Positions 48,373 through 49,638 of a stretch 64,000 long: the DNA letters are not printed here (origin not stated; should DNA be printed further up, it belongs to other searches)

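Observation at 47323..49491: Unusual ATP-grasp / D-cysteine-desulfhydrase-family PLP enzyme fusion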

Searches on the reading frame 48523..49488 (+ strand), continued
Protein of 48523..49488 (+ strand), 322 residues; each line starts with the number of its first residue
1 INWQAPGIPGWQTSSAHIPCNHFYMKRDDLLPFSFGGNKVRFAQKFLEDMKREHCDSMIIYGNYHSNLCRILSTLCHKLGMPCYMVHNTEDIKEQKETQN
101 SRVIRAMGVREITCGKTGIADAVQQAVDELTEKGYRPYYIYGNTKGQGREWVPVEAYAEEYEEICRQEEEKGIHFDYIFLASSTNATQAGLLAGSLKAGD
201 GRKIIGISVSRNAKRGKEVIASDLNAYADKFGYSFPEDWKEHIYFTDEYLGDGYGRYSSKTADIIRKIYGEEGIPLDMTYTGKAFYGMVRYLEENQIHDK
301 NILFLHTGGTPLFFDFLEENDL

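Call 63: find_encoding_contigs(protein=P0409, flank=7000, max_places=1)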
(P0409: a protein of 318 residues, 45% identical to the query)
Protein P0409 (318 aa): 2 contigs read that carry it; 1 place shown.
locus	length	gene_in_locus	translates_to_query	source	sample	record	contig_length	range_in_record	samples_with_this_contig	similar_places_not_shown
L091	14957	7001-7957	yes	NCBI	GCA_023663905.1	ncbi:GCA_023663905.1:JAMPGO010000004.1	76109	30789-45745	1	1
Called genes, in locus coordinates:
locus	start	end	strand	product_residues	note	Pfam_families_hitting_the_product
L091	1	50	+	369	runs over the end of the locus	PF00155:Aminotran_1_2, PF01041:DegT_DnrJ_EryC1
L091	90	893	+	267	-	PF02397:Bac_transf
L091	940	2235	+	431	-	PF07478:Dala_Dala_lig_C (weak), PF13535:ATP-grasp_4 (weak)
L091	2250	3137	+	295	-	PF01370:Epimerase, PF04321:RmlD_sub_bind, PF16363:GDP_Man_Dehyd (faint)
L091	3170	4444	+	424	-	PF04932:Wzy_C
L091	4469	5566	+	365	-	PF07429:Glyco_transf_56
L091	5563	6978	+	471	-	PF01943:Polysacc_synt, PF13440:Polysacc_synt_3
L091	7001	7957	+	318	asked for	PF00291:PALP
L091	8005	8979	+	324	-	PF21360:PylC-like_N, PF02655:ATP-grasp_3, PF08443:RimK (weak), PF13535:ATP-grasp_4, PF15632:ATPgrasp_Ter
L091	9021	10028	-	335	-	PF02557:VanY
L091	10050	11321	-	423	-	PF02368:Big_2 (weak), PF02557:VanY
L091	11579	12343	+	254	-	PF08032:SpoU_sub_bind, PF00588:SpoU_methylase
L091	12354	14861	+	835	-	-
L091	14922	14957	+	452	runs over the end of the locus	PF03816:LytR_cpsA_psr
